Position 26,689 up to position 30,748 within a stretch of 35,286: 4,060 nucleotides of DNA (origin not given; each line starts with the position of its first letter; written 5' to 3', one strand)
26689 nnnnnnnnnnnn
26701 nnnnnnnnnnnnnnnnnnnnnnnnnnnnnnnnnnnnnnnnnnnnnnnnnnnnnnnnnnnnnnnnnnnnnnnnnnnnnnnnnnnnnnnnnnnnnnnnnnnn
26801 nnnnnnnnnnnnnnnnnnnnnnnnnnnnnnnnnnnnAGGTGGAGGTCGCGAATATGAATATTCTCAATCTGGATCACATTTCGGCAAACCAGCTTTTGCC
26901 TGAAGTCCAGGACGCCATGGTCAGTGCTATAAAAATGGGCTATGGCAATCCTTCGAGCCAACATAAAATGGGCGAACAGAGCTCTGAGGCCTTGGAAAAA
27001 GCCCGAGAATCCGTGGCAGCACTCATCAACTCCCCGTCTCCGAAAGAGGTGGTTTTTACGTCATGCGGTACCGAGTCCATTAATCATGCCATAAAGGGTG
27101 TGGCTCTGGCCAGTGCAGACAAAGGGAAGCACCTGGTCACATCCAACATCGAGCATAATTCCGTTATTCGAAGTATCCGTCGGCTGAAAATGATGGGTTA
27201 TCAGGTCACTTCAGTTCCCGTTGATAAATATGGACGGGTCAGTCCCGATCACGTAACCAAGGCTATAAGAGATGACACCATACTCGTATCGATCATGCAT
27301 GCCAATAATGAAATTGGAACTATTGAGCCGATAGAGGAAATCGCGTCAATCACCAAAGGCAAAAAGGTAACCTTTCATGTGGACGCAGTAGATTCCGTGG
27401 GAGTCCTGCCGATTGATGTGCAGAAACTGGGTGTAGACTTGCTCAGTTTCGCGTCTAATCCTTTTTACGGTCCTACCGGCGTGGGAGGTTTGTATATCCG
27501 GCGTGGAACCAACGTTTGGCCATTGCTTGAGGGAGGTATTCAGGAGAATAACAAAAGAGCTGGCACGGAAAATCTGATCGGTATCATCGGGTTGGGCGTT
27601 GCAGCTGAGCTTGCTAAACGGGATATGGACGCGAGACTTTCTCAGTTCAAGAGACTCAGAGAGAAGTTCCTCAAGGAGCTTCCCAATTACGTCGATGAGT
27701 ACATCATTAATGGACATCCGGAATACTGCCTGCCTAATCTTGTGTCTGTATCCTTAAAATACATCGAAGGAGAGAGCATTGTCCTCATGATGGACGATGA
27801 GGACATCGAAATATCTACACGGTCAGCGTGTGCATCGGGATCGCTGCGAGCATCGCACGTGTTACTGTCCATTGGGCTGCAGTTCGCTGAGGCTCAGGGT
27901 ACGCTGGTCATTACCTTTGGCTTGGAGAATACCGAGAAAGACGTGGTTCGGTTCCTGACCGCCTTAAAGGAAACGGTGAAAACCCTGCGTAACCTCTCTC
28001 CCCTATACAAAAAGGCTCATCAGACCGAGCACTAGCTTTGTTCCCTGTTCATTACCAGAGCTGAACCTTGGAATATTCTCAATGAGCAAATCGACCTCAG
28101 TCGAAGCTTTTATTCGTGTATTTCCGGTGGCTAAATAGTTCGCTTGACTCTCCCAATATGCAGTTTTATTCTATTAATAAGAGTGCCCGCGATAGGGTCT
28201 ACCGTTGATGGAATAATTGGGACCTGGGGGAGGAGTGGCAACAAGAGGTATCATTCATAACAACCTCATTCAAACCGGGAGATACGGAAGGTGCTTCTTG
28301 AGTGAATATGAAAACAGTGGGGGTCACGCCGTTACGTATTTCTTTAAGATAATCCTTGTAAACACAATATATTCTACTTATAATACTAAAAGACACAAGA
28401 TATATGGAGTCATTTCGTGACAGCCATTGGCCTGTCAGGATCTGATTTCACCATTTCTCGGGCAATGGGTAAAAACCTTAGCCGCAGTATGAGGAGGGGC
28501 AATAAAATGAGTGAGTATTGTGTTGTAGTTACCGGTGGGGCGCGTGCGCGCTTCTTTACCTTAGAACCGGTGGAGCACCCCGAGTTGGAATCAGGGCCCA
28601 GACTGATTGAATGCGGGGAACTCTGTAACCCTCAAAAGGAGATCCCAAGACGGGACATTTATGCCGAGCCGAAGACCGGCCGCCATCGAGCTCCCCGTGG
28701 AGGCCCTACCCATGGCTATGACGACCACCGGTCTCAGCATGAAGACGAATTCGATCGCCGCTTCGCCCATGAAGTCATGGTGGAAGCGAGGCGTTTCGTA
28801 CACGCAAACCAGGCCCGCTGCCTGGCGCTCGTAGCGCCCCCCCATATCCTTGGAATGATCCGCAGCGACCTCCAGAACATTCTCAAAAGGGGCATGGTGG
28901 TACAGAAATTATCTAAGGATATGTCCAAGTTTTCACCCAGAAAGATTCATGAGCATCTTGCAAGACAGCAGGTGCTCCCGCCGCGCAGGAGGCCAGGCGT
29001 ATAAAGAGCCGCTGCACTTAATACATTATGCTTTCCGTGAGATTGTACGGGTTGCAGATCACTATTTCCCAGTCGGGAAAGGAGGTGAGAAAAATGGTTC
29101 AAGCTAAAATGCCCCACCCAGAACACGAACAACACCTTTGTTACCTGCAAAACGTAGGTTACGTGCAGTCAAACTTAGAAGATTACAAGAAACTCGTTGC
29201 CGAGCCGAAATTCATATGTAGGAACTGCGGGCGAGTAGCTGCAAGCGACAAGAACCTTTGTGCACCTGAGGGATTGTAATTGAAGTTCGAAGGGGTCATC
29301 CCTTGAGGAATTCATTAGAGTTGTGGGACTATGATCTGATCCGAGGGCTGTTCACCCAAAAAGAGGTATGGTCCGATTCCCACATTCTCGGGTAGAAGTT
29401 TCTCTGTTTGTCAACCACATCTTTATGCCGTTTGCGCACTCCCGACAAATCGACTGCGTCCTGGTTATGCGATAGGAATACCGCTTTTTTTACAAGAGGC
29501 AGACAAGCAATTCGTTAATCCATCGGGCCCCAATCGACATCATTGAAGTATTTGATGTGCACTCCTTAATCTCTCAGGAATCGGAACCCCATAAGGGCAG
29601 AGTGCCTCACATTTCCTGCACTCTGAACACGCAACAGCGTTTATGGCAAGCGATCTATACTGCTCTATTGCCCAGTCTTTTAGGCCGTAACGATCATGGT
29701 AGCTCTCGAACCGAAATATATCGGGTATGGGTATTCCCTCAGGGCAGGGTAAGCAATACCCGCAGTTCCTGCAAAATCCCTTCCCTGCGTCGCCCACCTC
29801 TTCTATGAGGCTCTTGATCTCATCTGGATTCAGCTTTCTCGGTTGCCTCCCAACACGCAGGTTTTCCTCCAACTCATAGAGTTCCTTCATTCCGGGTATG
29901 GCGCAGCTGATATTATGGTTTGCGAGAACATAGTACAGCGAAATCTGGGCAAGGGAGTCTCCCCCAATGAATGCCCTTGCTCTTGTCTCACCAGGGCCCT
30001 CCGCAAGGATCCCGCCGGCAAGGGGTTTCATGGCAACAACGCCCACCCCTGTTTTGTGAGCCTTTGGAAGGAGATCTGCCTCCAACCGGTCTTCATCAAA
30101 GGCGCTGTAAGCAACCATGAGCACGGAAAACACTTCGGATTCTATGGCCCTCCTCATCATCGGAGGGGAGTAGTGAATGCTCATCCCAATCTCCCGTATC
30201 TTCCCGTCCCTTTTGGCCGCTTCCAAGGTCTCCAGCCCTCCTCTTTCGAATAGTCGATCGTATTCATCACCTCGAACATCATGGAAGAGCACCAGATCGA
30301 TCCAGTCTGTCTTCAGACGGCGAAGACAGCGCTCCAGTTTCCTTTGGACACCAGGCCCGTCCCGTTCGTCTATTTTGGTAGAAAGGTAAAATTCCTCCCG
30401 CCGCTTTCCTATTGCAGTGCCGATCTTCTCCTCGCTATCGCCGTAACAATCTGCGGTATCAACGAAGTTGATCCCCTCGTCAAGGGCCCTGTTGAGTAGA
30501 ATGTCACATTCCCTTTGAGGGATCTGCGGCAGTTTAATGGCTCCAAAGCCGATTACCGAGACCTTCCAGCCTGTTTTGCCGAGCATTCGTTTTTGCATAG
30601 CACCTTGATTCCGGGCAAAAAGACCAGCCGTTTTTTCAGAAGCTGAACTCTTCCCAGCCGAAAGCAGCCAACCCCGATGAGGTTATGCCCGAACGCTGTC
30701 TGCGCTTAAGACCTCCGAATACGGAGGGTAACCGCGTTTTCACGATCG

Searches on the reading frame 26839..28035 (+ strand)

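Call 7: search_protein_families(library=pfam, proteins=[window:26839-28035:+], max_evalue=0.01)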
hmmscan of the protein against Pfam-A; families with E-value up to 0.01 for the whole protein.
window:26839-28035:+ (398 aa): 4 families
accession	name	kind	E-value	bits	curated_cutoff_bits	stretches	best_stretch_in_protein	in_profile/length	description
PF00266.25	Aminotran_5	-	6.2e-73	246.3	21.5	1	11-372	3-371/371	Aminotransferase class-V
PF01053.26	Cys_Met_Meta_PP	-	0.00041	19.5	27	1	59-201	61-191/381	Cys/Met metabolism PLP-dependent enzyme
PF01041.23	DegT_DnrJ_EryC1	-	0.0008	19.2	19.8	1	69-189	40-152/360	DegT/DnrJ/EryC1/StrS aminotransferase family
PF01212.27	Beta_elim_lyase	-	0.0039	17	27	1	70-183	49-169/288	Beta-eliminating lyase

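Call 60: search_protein_families(library=ncbifam, proteins=[window:26839-28035:+], max_evalue=0.001)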
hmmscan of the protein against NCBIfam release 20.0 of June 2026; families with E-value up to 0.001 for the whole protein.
window:26839-28035:+ (398 aa): 29 families (the best 25 are shown)
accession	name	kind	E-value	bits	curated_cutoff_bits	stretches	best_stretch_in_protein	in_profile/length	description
TIGR03402.1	FeS_nifS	equivalog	5.9e-132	440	530.75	1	11-389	3-379/379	cysteine desulfurase NifS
NF010611.0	PRK14012.1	equivalog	7.7e-104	347.8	548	1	10-393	8-392/406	IscS subfamily cysteine desulfurase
TIGR02006.1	IscS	equivalog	5e-102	341.9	643.2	1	10-392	6-387/402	IscS subfamily cysteine desulfurase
TIGR03235.1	DNA_S_dndA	equivalog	3.6e-94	316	480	1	11-358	2-351/353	cysteine desulfurase DndA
TIGR03403.1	nifS_epsilon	equivalog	1.3e-90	304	587.7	1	11-387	3-380/382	NifS family cysteine desulfurase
NF002806.0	PRK02948.1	subfamily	5.1e-84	282.4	304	1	10-382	3-374/381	IscS subfamily cysteine desulfurase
TIGR01977.1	am_tr_V_EF2568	hypoth_equivalog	1.1e-52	179.4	377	1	21-378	14-375/376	cysteine desulfurase family protein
TIGR01979.1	sufS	subfamily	8.3e-46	156.6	475.1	1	6-383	17-402/403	SufS family cysteine desulfurase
NF040779.1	Sec_lyase_SclA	exception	1.7e-38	132.6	525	1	40-379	33-376/378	selenocysteine lyase SclA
NF041166.1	f2_encap_cargo1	exception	3.2e-34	119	800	1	41-222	280-462/623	family 2A encapsulin nanocompartment cargo protein cysteine desulfurase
TIGR01976.1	am_tr_V_VC1184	hypoth_equivalog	4.9e-29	101.8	352.35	1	9-223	20-234/401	cysteine desulfurase-like protein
NF006791.0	PRK09295.1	equivalog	6.8e-29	101.1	661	1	2-223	18-241/406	cysteine desulfurase SufS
NF008126.0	PRK10874.1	equivalog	5e-25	88.5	607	1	39-383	52-399/401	cysteine desulfurase CsdA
TIGR03392.1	FeS_syn_CsdA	equivalog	5.1e-23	81.9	493.6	1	39-383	49-396/398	cysteine desulfurase CsdA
TIGR04343.1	egtE_PLP_lyase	equivalog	3.3e-14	52.5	400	1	46-223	50-218/370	ergothioneine biosynthesis PLP-dependent enzyme EgtE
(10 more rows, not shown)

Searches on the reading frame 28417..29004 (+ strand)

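Call 7: search_protein_families(library=pfam, proteins=[window:28417-29004:+], max_evalue=0.01)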
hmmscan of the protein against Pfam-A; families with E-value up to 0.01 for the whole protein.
window:28417-29004:+ (195 aa): 3 families
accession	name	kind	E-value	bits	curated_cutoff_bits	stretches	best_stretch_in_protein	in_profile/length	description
PF10116.14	Host_attach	-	9.7e-27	94.7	26.7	1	35-181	1-138/138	Protein required for attachment to host cells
PF18856.6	baeRF_family12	-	2.3e-16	61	27.7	1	35-181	3-138/138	Bacterial archaeo-eukaryotic release factor family 12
PF18854.6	baeRF_family10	-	4.5e-05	24.2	27.1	1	34-185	16-142/143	Bacterial archaeo-eukaryotic release factor family 10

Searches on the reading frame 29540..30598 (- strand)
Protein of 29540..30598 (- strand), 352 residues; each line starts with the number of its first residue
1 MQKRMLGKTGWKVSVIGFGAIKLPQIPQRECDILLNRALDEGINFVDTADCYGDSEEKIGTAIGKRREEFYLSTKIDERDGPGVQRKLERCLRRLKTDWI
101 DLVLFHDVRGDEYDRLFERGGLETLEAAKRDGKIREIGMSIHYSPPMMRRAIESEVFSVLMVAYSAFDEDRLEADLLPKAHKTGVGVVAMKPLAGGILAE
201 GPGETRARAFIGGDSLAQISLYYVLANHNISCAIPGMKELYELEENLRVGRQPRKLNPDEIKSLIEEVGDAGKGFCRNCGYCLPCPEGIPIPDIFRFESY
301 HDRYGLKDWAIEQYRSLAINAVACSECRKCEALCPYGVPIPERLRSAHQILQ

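Call 7: search_protein_families(library=pfam, proteins=[window:29540-30598:-], max_evalue=0.01)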
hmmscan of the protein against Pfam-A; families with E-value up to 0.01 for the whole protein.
window:29540-30598:- (352 aa): 6 families
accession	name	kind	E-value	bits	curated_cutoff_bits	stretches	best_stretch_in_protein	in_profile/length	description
PF00248.27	Aldo_ket_red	-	3.3e-36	125.3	24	1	16-263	2-285/291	Aldo/keto reductase family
PF13187.11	Fer4_9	-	5.5e-07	30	27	1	276-337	2-50/52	4Fe-4S dicluster domain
PF13534.11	Fer4_17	-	5.7e-07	30.4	22.2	1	275-338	1-60/61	4Fe-4S dicluster domain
PF13183.11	Fer4_8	-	5e-06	27.4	27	1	276-338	5-68/68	4Fe-4S dicluster domain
PF12838.12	Fer4_7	-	3.8e-05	24.5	27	1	276-338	2-52/52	4Fe-4S dicluster domain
PF13237.11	Fer4_10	-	0.009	16.4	25.5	0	319-337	4-23/53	4Fe-4S dicluster domain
